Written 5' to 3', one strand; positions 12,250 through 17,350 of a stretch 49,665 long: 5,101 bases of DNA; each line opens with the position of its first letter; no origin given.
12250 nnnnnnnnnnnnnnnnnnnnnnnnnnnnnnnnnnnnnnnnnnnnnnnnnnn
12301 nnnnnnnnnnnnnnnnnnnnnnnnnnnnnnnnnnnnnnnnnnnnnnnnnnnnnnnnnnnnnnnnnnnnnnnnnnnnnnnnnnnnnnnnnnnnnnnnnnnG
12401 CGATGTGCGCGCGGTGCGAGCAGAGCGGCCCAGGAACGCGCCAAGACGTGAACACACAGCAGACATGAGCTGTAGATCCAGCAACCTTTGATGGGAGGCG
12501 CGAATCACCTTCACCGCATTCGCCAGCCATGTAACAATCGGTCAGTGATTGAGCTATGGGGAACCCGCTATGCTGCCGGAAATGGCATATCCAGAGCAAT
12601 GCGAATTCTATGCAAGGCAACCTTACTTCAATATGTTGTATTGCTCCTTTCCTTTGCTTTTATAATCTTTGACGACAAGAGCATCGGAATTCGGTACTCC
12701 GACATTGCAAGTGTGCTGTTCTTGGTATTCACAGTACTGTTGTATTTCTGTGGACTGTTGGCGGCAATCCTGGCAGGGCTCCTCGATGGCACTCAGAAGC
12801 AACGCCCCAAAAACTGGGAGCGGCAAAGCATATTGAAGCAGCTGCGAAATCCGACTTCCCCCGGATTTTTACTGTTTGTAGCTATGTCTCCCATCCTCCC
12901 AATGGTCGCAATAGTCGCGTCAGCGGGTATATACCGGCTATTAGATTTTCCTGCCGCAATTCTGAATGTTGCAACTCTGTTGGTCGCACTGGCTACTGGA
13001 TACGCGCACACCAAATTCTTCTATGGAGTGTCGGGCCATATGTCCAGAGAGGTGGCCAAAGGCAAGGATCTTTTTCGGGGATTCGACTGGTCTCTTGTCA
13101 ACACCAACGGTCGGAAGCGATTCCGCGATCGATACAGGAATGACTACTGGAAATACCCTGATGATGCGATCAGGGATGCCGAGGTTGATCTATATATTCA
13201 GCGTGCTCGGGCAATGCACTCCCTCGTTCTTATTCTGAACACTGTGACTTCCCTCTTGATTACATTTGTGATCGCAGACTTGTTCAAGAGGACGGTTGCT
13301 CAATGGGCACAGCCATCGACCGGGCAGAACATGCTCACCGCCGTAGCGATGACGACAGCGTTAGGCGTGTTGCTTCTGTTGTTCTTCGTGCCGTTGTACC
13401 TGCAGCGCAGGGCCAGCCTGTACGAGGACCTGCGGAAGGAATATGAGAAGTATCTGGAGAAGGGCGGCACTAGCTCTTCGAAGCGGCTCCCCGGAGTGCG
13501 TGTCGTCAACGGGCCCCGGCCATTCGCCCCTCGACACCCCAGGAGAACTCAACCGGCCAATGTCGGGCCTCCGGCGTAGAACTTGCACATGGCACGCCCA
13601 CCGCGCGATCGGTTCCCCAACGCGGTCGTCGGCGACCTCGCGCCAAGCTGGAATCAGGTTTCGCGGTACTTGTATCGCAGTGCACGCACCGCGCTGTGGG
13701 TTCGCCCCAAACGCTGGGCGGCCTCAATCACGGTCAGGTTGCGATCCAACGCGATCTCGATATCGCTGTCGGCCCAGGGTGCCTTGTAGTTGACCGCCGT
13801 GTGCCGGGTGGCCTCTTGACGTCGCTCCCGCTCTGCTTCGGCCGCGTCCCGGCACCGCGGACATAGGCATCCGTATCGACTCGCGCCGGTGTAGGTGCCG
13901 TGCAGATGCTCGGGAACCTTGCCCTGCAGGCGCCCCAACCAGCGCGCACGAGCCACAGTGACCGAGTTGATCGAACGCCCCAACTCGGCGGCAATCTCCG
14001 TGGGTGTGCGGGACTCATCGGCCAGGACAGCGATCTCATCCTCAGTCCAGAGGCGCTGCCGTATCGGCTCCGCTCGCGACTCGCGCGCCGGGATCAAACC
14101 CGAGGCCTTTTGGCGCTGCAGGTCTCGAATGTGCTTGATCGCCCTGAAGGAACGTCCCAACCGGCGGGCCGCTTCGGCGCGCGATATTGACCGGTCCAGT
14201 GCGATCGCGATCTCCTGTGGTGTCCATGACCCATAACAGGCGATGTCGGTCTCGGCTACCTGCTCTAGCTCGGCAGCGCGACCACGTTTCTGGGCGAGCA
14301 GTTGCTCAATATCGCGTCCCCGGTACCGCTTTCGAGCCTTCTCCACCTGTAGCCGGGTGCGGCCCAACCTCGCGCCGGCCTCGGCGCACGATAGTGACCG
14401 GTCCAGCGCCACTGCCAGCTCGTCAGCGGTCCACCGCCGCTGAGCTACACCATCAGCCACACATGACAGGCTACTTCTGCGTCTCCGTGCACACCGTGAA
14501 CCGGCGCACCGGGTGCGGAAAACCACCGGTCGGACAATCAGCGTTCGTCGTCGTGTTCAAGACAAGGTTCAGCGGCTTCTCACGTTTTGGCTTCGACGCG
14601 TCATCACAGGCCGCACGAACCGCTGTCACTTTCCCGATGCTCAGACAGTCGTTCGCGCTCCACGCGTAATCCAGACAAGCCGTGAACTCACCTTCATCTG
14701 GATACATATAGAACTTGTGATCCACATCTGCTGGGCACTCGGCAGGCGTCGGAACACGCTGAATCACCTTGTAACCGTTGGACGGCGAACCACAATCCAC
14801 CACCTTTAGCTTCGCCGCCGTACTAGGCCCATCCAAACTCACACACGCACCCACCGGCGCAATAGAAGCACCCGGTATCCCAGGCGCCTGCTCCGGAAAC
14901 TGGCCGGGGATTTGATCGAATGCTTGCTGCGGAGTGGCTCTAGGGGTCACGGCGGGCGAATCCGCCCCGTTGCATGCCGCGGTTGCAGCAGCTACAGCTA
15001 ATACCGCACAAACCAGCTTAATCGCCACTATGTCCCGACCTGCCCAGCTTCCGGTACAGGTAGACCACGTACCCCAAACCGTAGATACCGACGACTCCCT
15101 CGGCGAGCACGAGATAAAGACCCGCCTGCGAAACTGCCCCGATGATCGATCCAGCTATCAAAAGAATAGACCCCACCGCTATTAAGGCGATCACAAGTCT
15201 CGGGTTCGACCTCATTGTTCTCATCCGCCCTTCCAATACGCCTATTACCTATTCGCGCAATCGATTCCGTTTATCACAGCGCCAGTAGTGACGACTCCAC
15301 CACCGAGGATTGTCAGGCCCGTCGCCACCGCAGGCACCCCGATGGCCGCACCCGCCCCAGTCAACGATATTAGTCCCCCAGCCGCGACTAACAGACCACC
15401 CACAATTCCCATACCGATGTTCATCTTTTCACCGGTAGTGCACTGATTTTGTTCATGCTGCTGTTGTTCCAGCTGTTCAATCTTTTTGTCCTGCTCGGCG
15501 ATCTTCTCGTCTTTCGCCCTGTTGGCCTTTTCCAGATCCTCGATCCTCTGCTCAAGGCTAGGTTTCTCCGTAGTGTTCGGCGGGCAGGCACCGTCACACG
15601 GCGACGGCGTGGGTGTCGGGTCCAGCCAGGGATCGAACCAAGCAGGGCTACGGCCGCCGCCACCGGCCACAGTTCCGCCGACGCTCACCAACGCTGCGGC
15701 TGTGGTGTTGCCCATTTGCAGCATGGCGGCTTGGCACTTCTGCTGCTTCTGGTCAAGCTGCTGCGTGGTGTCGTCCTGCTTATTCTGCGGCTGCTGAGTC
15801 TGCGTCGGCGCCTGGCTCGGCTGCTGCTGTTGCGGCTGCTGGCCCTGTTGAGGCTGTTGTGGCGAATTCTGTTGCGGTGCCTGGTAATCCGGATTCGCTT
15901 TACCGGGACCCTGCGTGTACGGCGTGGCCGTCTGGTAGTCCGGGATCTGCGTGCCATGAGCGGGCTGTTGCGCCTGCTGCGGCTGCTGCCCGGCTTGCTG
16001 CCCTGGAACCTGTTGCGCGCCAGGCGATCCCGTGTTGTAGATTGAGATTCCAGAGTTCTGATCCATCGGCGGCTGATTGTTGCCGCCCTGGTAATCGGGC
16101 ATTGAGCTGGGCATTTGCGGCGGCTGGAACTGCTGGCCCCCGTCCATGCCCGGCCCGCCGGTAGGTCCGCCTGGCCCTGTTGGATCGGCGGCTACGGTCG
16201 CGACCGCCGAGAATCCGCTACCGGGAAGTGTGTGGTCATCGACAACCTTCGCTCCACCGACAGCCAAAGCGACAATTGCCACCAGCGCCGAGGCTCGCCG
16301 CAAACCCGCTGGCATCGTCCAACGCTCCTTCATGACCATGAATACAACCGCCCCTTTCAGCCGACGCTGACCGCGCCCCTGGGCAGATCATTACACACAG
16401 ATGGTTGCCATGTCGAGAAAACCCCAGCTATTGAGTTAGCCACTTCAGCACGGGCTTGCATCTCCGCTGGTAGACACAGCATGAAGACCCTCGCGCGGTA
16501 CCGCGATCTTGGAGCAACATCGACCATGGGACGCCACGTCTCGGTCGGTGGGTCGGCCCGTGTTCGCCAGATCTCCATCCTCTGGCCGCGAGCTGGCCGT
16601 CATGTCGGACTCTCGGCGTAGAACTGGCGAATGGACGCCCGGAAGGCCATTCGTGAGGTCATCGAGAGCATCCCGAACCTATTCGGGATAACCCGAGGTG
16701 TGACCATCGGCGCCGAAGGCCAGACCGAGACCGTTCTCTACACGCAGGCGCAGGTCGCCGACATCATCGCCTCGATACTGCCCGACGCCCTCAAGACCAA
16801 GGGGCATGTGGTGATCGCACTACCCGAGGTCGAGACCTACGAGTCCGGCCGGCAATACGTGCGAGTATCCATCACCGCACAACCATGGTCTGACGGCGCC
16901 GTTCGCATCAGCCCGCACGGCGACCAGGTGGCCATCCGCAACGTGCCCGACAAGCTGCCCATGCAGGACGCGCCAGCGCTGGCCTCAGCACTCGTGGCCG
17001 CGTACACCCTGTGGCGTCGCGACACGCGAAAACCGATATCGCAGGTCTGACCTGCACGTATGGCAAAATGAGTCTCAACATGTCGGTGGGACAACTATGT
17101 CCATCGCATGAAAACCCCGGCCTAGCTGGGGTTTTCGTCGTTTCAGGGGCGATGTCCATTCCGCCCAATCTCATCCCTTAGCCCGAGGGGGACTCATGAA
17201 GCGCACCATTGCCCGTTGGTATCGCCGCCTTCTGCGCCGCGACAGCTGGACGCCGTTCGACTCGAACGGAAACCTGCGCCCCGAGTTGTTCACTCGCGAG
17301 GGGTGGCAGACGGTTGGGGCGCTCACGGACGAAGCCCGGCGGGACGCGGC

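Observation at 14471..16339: Leftward accessory cluster: Cys-rich lipoprotein, small TM protein and Q/P-rich secreted coiled-coil protein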

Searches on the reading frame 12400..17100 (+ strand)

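Call 23: search_protein_families(library=pfam, proteins=[L006:4125-5498:-, L006:3576-3992:-, L006:2999-3592:-, L002:4860-5630:-, L002:5636-6718:-, L002:4043-4849:-], max_evalue=0.1)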
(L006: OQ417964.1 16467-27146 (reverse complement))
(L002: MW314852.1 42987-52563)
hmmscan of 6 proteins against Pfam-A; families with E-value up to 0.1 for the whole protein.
L006:4125-5498:- (457 aa): 1 family
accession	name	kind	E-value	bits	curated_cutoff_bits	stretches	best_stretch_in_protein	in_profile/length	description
PF11711.13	Tim54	-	0.013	14.7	34.7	1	156-224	199-269/376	Inner membrane protein import complex subunit Tim54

L006:3576-3992:- (138 aa): 1 family
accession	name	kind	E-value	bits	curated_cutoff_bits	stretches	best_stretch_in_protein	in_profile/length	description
PF17353.8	DUF5381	-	0.024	14.9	26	1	54-101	109-157/170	Family of unknown function (DUF5381)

L006:2999-3592:- (197 aa): 1 family
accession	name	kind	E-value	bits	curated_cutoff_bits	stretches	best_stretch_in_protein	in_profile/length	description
PF18463.6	PCSK9_C3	-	0.0029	18.2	26.7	0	85-116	29-60/74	Proprotein convertase subtilisin-like/kexin type 9 C-terminal domain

L002:4860-5630:- (256 aa): 4 families
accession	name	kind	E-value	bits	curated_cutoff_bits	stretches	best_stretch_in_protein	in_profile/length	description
PF09490.15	CbtA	-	0.0099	16.2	30.7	1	35-102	145-210/239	Probable cobalt transporter subunit (CbtA)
PF25592.1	DUF7937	-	0.018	14.3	31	1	7-88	145-224/402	Domain of unknown function (DUF7937)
PF07214.17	DUF1418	-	0.048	14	22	1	34-107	16-87/94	Protein of unknown function (DUF1418)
PF19803.4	DUF6286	-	0.052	14.5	35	1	42-95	1-54/108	Family of unknown function (DUF6286)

L002:5636-6718:- (360 aa): 1 family
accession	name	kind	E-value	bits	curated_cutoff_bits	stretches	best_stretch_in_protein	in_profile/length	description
PF20721.2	C19orf12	-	0.012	15.8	30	1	259-327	20-86/163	C19orf12-like protein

L002:4043-4849:- (268 aa): 7 families
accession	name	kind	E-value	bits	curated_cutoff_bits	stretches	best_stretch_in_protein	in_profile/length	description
PF13384.12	HTH_23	-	7.8e-13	48.2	24.6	2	143-178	10-46/50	Homeodomain-like domain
PF13518.12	HTH_28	-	7.7e-05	23.1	25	0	87-126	8-48/52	Helix-turn-helix domain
PF08281.18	Sigma70_r4_2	-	0.0022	18.1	25.7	0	154-173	30-49/54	Sigma-70, region 4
PF13551.12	HTH_29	-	0.0034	17.9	28.1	0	19-62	8-53/64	Winged helix-turn helix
PF05344.16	DUF746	-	0.017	15.5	26.9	0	13-47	3-37/64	Domain of Unknown Function (DUF746)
PF04539.22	Sigma70_r3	-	0.038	14.5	25.3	0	152-167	22-37/78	Sigma-70 region 3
PF12840.13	HTH_20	-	0.072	13.5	27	0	146-167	13-35/51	Helix-turn-helix domain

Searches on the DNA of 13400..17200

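Call 64: search_rna_families(source=window, start=13400, end=17200, threshold=evalue, max_evalue=1)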
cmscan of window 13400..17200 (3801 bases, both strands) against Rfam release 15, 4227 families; matches with E-value up to 1: 1.
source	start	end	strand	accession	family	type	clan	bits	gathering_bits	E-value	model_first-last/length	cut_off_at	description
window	16055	16233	+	RF01390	isrG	Gene; sRNA;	-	14.5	100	0.75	1-279/279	no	isrG Hfq binding RNA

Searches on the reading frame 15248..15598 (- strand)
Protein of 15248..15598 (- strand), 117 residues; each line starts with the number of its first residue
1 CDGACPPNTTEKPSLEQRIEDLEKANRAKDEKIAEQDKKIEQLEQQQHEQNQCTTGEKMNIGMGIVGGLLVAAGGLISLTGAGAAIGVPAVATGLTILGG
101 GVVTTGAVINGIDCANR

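Call 82: search_dna_similar(query=window:15248-15598:-, collection=phages, mode=protein, max_rows=30, max_evalue=0.001)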
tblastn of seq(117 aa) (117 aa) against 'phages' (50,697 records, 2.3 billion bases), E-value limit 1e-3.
Records with a match: 4; places in all: 4; records where one place covers at least 80% of the query: 4.
Best place of each record, by identity: >=99% 4.
By first word of the organism name: Mycobacterium 4.
By host as written in the record: Mycobacterium abscessus GD91 1; Mycobacterium abscessus GD43A 1; Mycobacterium abscessus GD100A 1; Mycobacterium abscessus GD33 1.
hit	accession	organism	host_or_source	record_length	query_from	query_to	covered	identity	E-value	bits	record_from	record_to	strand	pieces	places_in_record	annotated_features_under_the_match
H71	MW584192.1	Mycobacterium phage prophi91-1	Mycobacterium abscessus GD91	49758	1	117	100%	100.0%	2e-24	101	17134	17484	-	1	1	32: membrane protein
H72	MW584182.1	Mycobacterium phage prophiGD43A-3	Mycobacterium abscessus GD43A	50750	1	117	100%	100.0%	3e-24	100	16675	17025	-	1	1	31: membrane protein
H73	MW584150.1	Mycobacterium phage prophi100A-2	Mycobacterium abscessus GD100A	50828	1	117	100%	100.0%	3e-24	100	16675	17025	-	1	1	31: membrane protein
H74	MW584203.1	Mycobacterium phage prophiGD33-1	Mycobacterium abscessus GD33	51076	1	117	100%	100.0%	3e-24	100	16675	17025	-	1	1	31: membrane protein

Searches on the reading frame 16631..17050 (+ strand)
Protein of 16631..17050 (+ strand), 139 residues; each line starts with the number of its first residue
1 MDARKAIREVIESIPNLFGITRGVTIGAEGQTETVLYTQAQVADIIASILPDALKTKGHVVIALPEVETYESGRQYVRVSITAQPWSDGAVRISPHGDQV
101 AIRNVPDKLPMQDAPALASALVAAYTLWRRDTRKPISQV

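Call 7: search_protein_families(library=pfam, proteins=[window:16631-17050:+], max_evalue=0.1)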
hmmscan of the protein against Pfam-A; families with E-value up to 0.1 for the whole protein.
window:16631-17050:+ (139 aa): 0 families

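Call 8: search_protein_families(library=phrogs, proteins=[window:16631-17050:+], max_evalue=0.01)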
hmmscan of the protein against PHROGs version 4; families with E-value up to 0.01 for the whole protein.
window:16631-17050:+ (139 aa): 3 families
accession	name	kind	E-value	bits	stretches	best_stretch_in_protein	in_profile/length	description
phrog_14375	-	unknown function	2.5e-73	245.3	1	1-133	1-135/135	-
phrog_1573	-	other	0.00071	21.4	1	41-124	41-124/138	DNA methyltransferase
phrog_2060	-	other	0.0023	19.3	1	39-124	26-116/124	DNA methyltransferase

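Call 11: search_protein_families(library=ncbifam, proteins=[window:16631-17050:+], max_evalue=0.1)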
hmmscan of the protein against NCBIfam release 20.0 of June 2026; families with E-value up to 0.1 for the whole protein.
window:16631-17050:+ (139 aa): 0 families

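Call 12: search_protein_families(library=padloc, proteins=[window:16631-17050:+], max_evalue=0.1)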
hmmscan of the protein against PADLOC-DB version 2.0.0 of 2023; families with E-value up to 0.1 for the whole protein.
window:16631-17050:+ (139 aa): 0 families
